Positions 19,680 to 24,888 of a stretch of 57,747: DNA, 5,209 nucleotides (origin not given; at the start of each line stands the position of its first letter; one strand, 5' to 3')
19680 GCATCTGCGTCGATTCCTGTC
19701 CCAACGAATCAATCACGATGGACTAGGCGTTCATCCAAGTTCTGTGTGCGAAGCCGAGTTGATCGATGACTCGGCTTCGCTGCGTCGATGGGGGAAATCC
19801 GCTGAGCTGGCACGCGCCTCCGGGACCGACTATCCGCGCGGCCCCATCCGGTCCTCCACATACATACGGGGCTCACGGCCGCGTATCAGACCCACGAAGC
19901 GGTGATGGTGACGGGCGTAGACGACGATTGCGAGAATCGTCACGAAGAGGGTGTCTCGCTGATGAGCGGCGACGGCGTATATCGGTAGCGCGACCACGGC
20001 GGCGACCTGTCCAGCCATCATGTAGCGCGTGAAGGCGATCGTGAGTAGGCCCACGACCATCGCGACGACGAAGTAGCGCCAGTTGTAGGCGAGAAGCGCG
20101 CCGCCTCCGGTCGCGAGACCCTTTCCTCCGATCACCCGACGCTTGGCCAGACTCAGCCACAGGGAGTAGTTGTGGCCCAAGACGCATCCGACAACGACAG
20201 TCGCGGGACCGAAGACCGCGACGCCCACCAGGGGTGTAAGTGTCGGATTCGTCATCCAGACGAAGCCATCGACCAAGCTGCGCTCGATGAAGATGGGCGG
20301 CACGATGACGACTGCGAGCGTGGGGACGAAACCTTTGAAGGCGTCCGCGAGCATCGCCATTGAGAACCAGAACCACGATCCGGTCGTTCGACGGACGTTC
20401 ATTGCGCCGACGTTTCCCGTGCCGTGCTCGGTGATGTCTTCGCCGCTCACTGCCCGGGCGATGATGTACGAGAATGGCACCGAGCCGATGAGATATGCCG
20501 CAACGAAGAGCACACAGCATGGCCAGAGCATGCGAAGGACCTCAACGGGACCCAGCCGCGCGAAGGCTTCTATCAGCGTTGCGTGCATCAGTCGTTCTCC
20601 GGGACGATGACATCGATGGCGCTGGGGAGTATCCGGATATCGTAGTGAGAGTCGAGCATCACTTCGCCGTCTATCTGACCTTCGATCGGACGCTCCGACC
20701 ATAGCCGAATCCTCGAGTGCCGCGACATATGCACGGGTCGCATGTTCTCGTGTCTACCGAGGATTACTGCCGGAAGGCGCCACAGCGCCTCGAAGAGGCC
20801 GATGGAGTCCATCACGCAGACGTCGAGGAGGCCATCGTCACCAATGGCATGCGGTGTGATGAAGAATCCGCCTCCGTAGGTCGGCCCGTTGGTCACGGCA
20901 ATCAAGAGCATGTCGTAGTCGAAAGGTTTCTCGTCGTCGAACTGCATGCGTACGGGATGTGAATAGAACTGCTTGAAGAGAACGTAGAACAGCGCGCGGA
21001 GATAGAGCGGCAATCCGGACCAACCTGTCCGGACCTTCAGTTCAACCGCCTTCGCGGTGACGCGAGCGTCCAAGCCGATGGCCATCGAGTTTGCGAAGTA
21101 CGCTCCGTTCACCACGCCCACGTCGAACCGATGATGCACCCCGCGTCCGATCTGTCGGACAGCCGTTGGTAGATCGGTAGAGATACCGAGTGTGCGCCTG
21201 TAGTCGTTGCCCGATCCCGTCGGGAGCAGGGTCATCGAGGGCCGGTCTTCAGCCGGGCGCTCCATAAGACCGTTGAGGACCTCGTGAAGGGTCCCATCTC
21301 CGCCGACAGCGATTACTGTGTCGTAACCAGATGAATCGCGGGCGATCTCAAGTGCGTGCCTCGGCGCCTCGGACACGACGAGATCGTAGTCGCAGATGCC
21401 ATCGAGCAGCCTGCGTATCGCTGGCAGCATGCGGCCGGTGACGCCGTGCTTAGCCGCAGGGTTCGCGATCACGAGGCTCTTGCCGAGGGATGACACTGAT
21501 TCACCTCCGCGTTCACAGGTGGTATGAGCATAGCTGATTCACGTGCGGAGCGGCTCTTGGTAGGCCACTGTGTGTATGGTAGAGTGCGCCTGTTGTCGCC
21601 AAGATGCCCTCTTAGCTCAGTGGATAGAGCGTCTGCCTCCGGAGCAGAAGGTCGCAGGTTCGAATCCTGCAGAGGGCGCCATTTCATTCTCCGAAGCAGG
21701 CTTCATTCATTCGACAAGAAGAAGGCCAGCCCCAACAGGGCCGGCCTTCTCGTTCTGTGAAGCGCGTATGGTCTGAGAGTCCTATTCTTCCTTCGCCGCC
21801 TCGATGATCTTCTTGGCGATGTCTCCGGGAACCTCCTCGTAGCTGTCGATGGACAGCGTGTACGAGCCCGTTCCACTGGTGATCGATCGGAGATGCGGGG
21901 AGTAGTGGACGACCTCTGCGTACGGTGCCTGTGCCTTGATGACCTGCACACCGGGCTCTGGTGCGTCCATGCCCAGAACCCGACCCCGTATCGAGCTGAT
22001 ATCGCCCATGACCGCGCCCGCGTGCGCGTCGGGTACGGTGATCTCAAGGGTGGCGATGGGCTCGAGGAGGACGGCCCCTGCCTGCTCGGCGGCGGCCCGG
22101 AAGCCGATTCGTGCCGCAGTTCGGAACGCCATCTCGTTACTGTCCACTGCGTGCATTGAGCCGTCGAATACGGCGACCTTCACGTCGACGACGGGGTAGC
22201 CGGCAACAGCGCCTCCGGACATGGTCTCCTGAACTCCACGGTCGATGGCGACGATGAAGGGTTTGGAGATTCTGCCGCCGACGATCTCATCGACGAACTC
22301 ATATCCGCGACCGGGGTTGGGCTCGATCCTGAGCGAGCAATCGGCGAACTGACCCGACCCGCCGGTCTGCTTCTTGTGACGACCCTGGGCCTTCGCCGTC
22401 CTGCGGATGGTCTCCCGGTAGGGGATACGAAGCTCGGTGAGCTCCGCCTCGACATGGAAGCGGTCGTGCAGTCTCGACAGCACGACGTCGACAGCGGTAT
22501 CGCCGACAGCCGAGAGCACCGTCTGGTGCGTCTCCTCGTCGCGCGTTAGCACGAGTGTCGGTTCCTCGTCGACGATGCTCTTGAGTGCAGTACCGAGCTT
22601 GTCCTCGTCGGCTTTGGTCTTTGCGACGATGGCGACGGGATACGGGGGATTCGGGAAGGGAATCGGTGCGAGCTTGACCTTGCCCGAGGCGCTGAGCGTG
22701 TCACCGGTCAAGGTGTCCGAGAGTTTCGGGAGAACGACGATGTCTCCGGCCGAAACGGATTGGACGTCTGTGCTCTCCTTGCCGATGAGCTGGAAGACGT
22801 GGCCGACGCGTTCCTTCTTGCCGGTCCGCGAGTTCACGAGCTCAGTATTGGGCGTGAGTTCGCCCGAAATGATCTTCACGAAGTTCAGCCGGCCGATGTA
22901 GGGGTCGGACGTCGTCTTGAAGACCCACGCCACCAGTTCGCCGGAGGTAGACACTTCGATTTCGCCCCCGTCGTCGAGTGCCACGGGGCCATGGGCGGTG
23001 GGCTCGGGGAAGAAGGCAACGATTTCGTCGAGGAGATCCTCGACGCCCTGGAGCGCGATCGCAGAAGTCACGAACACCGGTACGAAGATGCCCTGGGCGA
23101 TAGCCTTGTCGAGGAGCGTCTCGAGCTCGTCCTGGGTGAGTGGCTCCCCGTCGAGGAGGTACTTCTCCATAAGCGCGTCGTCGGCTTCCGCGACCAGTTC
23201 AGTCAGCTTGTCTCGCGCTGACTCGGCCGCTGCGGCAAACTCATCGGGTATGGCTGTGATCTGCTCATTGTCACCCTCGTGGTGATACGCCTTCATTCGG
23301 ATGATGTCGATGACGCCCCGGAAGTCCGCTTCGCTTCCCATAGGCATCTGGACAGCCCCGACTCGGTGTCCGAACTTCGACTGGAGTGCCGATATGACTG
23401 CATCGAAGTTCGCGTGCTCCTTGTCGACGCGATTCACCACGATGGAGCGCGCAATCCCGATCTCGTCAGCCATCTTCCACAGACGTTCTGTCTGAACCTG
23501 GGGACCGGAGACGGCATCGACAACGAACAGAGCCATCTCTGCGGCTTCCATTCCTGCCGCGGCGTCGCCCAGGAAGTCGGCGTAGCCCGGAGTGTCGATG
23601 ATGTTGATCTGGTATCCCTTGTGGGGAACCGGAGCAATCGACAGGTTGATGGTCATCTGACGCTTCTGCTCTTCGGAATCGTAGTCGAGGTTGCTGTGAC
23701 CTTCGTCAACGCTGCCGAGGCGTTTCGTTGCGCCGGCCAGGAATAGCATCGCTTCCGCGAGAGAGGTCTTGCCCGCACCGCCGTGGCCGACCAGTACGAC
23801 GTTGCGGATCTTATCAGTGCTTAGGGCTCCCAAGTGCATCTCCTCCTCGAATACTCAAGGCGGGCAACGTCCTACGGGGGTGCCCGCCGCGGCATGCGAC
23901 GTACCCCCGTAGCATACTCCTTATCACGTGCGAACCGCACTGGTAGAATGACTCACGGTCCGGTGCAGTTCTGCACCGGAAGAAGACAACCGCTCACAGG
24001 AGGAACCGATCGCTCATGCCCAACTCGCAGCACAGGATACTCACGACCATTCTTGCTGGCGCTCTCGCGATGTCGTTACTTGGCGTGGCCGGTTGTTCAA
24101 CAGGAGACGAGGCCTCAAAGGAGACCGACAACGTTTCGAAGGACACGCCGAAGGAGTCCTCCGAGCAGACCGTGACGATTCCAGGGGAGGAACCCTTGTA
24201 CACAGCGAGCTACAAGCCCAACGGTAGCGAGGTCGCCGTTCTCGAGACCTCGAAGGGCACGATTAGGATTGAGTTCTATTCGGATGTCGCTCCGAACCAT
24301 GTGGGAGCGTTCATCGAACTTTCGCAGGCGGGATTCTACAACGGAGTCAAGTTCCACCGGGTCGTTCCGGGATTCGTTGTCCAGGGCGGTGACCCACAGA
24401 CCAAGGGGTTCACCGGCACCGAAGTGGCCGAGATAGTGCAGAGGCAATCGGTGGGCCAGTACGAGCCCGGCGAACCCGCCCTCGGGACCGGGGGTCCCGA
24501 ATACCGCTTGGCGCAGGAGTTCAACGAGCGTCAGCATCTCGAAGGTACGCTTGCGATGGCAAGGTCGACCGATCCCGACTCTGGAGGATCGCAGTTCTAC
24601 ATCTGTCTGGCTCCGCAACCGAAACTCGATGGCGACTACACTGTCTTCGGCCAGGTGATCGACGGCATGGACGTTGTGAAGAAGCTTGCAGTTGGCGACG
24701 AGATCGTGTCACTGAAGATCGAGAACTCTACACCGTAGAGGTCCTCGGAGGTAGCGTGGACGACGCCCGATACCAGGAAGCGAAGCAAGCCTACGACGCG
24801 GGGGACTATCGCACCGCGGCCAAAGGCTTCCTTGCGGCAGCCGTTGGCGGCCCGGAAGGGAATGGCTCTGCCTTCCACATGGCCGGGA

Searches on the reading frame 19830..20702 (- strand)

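Call 19: search_protein_families(library=pfam, proteins=[window:19830-20702:-], max_evalue=0.00001)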
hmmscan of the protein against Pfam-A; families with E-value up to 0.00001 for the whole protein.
window:19830-20702:- (290 aa): 1 family
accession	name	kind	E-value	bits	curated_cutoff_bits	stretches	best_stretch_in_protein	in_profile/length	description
PF02660.20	G3P_acyltransf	-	2.2e-34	119.3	24.1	1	68-268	1-160/164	Glycerol-3-phosphate acyltransferase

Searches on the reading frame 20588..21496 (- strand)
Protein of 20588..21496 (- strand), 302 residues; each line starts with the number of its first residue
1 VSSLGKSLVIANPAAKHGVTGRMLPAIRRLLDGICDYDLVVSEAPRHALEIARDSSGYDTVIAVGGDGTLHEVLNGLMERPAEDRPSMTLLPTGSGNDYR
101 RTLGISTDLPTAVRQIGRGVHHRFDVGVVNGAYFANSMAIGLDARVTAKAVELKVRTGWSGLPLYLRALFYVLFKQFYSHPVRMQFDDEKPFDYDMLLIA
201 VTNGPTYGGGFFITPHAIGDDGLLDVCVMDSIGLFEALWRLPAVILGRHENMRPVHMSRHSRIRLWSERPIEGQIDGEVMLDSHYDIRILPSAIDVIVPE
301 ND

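Call 19: search_protein_families(library=pfam, proteins=[window:20588-21496:-], max_evalue=0.00001)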
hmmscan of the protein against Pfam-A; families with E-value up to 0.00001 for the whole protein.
window:20588-21496:- (302 aa): 2 families
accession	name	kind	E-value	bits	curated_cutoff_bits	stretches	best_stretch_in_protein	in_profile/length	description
PF00781.29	DAGK_cat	-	2.1e-26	92.4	23.6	1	7-128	2-124/125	Diacylglycerol kinase catalytic domain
PF19279.4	YegS_C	-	9.2e-23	81.2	27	1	137-298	2-158/158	YegS C-terminal NAD kinase beta sandwich-like domain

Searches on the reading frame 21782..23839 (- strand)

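Call 19: search_protein_families(library=pfam, proteins=[window:21782-23839:-], max_evalue=0.00001)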
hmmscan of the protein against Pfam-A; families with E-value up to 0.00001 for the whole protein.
window:21782-23839:- (685 aa): 8 families
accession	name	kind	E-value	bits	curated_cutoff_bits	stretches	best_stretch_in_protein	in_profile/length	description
PF00009.33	GTP_EFTU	-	1.2e-42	146.1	26.5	1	10-278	2-187/188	Elongation factor Tu GTP binding domain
PF03764.24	EFG_IV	-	2.7e-40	137.3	24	1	471-587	2-120/121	Elongation factor G, domain IV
PF00679.30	EFG_C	-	7e-24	84.1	27.9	1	590-677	1-88/89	Elongation factor G C-terminus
PF14492.12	EFG_III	-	4.3e-22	78.4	27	1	395-468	1-74/75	Elongation Factor G, domain III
PF22042.2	EF-G_D2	-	1.9e-15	57.2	27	1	304-384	4-83/84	Elongation factor G domain 2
PF03144.31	GTP_EFTU_D2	-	1.4e-10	41.9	30.3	1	316-382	1-72/73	Elongation factor Tu domain 2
PF01926.29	MMR_HSR1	-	3.9e-07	30.6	21.9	1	13-136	1-112/113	50S ribosome-binding GTPase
PF16658.11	RF3_C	-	3.3e-06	27.4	40.1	1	402-484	13-95/132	Class II release factor RF3, C-terminal domain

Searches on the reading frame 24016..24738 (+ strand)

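Call 19: search_protein_families(library=pfam, proteins=[window:24016-24738:+], max_evalue=0.00001)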
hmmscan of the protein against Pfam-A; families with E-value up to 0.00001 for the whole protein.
window:24016-24738:+ (240 aa): 1 family
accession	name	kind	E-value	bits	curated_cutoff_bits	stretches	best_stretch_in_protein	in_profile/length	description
PF00160.26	Pro_isomerase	-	8.1e-44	150.1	21.7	1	75-227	3-140/159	Cyclophilin type peptidyl-prolyl cis-trans isomerase/CLD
